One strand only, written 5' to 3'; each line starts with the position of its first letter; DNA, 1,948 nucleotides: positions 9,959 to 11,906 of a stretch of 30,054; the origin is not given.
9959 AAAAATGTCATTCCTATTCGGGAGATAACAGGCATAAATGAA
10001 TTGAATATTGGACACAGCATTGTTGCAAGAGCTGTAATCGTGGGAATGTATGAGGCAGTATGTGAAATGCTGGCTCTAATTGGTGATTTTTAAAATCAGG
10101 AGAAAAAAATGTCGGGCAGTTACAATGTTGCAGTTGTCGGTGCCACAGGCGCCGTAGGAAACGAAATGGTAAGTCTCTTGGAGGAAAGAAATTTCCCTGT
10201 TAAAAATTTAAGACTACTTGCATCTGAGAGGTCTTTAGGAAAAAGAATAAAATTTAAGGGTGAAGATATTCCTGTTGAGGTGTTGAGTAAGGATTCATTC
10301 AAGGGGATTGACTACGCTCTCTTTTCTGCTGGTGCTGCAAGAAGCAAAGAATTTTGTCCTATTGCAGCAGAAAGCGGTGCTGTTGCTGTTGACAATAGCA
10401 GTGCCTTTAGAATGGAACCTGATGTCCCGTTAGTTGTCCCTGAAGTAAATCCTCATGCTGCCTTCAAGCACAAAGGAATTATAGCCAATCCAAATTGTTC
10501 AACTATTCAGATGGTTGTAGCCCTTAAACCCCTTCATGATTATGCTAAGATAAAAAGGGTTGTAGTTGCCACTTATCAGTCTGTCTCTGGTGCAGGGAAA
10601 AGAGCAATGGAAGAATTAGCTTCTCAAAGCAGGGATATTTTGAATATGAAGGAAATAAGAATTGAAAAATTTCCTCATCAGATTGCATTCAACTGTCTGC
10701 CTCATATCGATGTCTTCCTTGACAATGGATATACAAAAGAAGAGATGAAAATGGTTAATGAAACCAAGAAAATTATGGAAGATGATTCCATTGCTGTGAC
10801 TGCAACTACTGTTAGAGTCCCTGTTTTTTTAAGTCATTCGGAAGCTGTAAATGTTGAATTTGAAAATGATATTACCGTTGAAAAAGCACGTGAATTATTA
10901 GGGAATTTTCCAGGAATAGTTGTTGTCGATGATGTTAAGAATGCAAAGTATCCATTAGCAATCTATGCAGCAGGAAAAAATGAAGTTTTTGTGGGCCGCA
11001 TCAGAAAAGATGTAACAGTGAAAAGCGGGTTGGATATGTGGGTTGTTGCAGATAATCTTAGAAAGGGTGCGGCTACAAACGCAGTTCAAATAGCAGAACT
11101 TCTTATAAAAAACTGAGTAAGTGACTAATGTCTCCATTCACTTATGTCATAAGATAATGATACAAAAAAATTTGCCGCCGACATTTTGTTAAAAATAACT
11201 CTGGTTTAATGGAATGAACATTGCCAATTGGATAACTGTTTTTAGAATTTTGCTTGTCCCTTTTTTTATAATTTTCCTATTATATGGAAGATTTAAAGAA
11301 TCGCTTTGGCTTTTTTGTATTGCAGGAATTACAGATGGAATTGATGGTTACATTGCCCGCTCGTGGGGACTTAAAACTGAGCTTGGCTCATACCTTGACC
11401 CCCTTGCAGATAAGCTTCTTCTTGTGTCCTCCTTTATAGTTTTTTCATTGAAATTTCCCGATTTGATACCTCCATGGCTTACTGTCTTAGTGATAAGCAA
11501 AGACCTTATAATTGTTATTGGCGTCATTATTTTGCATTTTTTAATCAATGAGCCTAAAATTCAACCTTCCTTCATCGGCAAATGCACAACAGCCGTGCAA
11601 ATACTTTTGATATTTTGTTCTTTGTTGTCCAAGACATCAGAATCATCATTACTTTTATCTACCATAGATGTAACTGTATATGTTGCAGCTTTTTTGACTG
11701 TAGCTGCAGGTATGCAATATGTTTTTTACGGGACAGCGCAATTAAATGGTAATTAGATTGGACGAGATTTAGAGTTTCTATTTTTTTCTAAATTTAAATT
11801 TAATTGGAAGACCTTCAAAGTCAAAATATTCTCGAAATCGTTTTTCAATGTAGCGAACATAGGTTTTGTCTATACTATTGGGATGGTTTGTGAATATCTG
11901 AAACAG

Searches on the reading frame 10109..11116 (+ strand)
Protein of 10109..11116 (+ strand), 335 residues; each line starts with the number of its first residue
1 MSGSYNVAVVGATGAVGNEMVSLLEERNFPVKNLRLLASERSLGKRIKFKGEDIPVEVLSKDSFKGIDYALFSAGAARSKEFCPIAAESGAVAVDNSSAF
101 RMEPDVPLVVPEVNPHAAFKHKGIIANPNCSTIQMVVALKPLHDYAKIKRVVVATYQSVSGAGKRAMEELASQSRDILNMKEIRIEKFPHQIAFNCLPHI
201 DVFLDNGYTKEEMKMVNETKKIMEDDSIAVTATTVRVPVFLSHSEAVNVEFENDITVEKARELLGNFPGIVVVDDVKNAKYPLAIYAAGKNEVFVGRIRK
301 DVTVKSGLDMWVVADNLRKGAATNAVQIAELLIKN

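Call 11: search_protein_families(library=pfam, proteins=[window:10109-11116:+])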
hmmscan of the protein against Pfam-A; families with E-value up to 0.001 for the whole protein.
window:10109-11116:+ (335 aa): 2 families
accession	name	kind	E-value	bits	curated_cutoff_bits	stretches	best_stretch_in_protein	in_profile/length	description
PF02774.23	Semialdhyde_dhC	-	6.6e-59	199.6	26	1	139-319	1-184/184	Semialdehyde dehydrogenase, dimerisation domain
PF01118.30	Semialdhyde_dh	-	1.7e-36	125.7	26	1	6-118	1-118/121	Semialdehyde dehydrogenase, NAD binding domain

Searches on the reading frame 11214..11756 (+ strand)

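Call 11: search_protein_families(library=pfam, proteins=[window:11214-11756:+])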
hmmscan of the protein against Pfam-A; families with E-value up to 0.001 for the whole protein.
window:11214-11756:+ (180 aa): 1 family
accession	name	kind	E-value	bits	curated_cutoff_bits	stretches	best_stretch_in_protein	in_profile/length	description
PF01066.26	CDP-OH_P_transf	-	5.5e-34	118.2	22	1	1-155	1-143/152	CDP-alcohol phosphatidyltransferase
